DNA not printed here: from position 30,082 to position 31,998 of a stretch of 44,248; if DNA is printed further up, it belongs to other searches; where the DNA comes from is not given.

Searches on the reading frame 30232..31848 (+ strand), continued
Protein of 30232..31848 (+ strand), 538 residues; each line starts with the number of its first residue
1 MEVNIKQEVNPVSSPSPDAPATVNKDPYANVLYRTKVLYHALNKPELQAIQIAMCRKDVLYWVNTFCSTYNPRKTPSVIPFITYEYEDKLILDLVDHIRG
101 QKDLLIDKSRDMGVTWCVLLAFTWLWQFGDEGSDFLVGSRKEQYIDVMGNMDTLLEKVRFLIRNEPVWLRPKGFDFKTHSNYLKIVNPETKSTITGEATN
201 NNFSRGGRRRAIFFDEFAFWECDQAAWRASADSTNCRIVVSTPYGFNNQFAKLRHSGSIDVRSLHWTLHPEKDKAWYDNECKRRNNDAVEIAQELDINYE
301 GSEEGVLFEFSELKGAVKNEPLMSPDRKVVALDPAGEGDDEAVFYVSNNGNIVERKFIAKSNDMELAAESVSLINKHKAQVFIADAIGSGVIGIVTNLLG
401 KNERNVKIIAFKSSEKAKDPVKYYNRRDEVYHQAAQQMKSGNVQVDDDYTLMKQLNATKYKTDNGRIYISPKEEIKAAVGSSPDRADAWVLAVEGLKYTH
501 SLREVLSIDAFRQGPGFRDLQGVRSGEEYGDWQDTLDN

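Call 85: search_protein_families(library=phrogs, max_evalue=0.001, proteins=[L007:361-1662:-, L007:2318-2842:-, L007:2858-3703:-, L007:4534-5013:-, L007:5224-6135:-, L007:6338-6778:-, L014:515-1423:-, L014:2053-2499:-, L014:5441-5926:-, L014:7559-8437:-])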
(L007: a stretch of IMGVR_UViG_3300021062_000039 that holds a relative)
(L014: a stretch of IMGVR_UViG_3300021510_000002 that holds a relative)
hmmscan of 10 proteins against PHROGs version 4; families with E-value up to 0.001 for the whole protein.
L007:361-1662:- (434 aa): 1 family
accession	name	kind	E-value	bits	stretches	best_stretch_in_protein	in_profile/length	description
phrog_850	-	DNA, RNA and nucleotide metabolism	1.3e-51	176.9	1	6-433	11-460/476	RNA-binding protein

L007:2318-2842:- (175 aa): 0 families

L007:2858-3703:- (282 aa): 1 family
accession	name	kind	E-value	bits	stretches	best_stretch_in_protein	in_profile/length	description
phrog_298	-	DNA, RNA and nucleotide metabolism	1.6e-08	35.3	0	178-268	157-251/293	exonuclease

L007:4534-5013:- (160 aa): 0 families

L007:5224-6135:- (304 aa): 6 families
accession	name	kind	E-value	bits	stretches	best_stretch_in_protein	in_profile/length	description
phrog_216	-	integration and excision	3e-37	129.3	1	78-299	7-235/301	integrase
phrog_1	-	integration and excision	8.8e-31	108.8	1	12-296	167-443/611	integrase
phrog_23271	-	unknown function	1.1e-06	29.5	1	244-291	6-53/67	-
phrog_7269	-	integration and excision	1.5e-05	25.9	1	234-296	15-77/89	integrase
phrog_7685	-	integration and excision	0.00017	22.2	1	187-292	127-227/240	integrase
phrog_24633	-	unknown function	0.00034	20.9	0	236-286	207-257/367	-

L007:6338-6778:- (147 aa): 0 families

L014:515-1423:- (303 aa): 3 families
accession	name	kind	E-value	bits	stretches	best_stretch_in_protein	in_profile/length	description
phrog_1218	-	DNA, RNA and nucleotide metabolism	2.5e-24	87.2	1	5-194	12-193/364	exonuclease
phrog_69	-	DNA, RNA and nucleotide metabolism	3.5e-12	47.1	1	6-277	93-323/501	exonuclease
phrog_8097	-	DNA, RNA and nucleotide metabolism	1.6e-05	24.8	1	1-70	1-65/598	exonuclease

L014:2053-2499:- (149 aa): 0 families

L014:5441-5926:- (162 aa): 11 families
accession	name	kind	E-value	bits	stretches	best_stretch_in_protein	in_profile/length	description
phrog_1035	-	DNA, RNA and nucleotide metabolism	8.3e-09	36.7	1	49-156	127-235/271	endonuclease VII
phrog_2118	-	DNA, RNA and nucleotide metabolism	3.3e-07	31.1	1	57-151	158-238/301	HNH endonuclease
phrog_338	-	DNA, RNA and nucleotide metabolism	2.3e-06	28.2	1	46-150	181-281/340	HNH endonuclease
phrog_2214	-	DNA, RNA and nucleotide metabolism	1.4e-05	25.4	1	48-144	165-249/429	HNH endonuclease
phrog_1271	-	DNA, RNA and nucleotide metabolism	5.3e-05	23.8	1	47-139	242-323/361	HNH endonuclease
phrog_16204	-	unknown function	0.00012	22.9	1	46-139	5-88/218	-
phrog_2914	-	DNA, RNA and nucleotide metabolism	0.00036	21.3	1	54-149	75-155/190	endonuclease VII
phrog_25983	-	DNA, RNA and nucleotide metabolism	0.00043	21.4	1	70-141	6-75/171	HNH endonuclease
phrog_29143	-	DNA, RNA and nucleotide metabolism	0.00053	21.4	1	66-148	11-87/126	HNH endonuclease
phrog_16726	-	DNA, RNA and nucleotide metabolism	0.00062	20.6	1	45-137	64-146/308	HNH endonuclease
phrog_14314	-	DNA, RNA and nucleotide metabolism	0.00093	20.6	0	98-137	28-67/252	HNH endonuclease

L014:7559-8437:- (293 aa): 4 families
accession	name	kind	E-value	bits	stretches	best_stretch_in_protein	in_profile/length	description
phrog_1221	-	unknown function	2e-52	179.5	1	7-268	47-320/355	-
phrog_1362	-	unknown function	1.6e-09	38.4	1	43-258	131-366/391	-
phrog_21518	-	unknown function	4.4e-09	37.2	1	51-165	45-161/285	-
phrog_38703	-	unknown function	2.4e-07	31.8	1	51-161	45-157/170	-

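Call 86: search_protein_families(library=phrogs, max_evalue=0.001, proteins=[L024:1820-2236:-, L024:2239-2751:-, L024:2768-3544:-, L024:3544-4404:-, L024:7123-7578:-, L011:5085-5540:-, L011:5989-6465:-, L011:6719-7144:-, L011:7188-7757:-, L029:865-1389:-])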
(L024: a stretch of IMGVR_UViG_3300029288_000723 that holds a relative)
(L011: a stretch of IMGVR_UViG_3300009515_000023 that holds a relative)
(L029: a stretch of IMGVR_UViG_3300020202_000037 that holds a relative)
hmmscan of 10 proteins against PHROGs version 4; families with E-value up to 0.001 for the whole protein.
L024:1820-2236:- (139 aa): 2 families
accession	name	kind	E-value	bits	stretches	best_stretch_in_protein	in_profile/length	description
phrog_11573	-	unknown function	0.00013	23.2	1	89-135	60-107/110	-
phrog_140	-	DNA, RNA and nucleotide metabolism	0.00039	21.2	1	6-135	29-165/219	RusA-like Holliday junction resolvase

L024:2239-2751:- (171 aa): 1 family
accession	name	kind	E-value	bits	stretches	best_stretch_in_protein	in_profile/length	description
phrog_378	-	DNA, RNA and nucleotide metabolism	0.00069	20.9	0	30-160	25-131/163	single strand DNA binding protein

L024:2768-3544:- (259 aa): 1 family
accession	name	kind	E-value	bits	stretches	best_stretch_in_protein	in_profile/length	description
phrog_124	-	DNA, RNA and nucleotide metabolism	8.1e-23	82.4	1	5-257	31-263/382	Sak4-like ssDNA annealing protein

L024:3544-4404:- (287 aa): 3 families
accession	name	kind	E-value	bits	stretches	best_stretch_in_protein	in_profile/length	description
phrog_1218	-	DNA, RNA and nucleotide metabolism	1.7e-25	91.1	1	2-170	9-187/364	exonuclease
phrog_69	-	DNA, RNA and nucleotide metabolism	1.6e-15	58.1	1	6-265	93-330/501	exonuclease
phrog_8097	-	DNA, RNA and nucleotide metabolism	0.00013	21.8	1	2-67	2-62/598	exonuclease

L024:7123-7578:- (152 aa): 2 families
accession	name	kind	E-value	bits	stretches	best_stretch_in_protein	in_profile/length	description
phrog_938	-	lysis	4.8e-13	48.1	1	37-152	57-173/2185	endolysin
phrog_15649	-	lysis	1.2e-05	24.5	1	33-127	232-331/1079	endolysin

L011:5085-5540:- (152 aa): 8 families
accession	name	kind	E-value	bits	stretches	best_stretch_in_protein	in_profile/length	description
phrog_826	-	DNA, RNA and nucleotide metabolism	3.5e-29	103.3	1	12-143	79-203/281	HNH endonuclease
phrog_1872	-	DNA, RNA and nucleotide metabolism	1.1e-16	62.2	1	10-89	28-108/166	endonuclease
phrog_3593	-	DNA, RNA and nucleotide metabolism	5.6e-16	59.9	1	12-87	63-137/210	HNH endonuclease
phrog_6254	-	DNA, RNA and nucleotide metabolism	1.3e-12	49.3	1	10-86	6-82/154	HNH endonuclease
phrog_1492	-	DNA, RNA and nucleotide metabolism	6.4e-12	46.3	1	4-141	65-206/414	HNH endonuclease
phrog_59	-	DNA, RNA and nucleotide metabolism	5.5e-10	40.2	1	17-93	157-238/423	HNH endonuclease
phrog_10495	-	DNA, RNA and nucleotide metabolism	5.3e-06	27.5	1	45-87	11-52/63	HNH endonuclease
phrog_4842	-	DNA, RNA and nucleotide metabolism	3.5e-05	24.7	1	12-86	71-143/154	HNH endonuclease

L011:5989-6465:- (159 aa): 2 families
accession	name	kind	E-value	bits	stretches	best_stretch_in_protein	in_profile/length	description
phrog_938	-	lysis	3.9e-15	55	1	38-157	51-172/2185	endolysin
phrog_15649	-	lysis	1.2e-07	31.1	1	40-104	231-297/1079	endolysin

L011:6719-7144:- (142 aa): 0 families

L011:7188-7757:- (190 aa): 1 family
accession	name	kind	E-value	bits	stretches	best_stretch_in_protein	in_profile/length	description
phrog_3007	-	DNA, RNA and nucleotide metabolism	7.6e-07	30.1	1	8-90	5-81/190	RusA-like Holliday junction resolvase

L029:865-1389:- (175 aa): 1 family
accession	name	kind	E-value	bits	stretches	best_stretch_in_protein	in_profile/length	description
phrog_26364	-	unknown function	5.7e-07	30.8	1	111-165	130-181/196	-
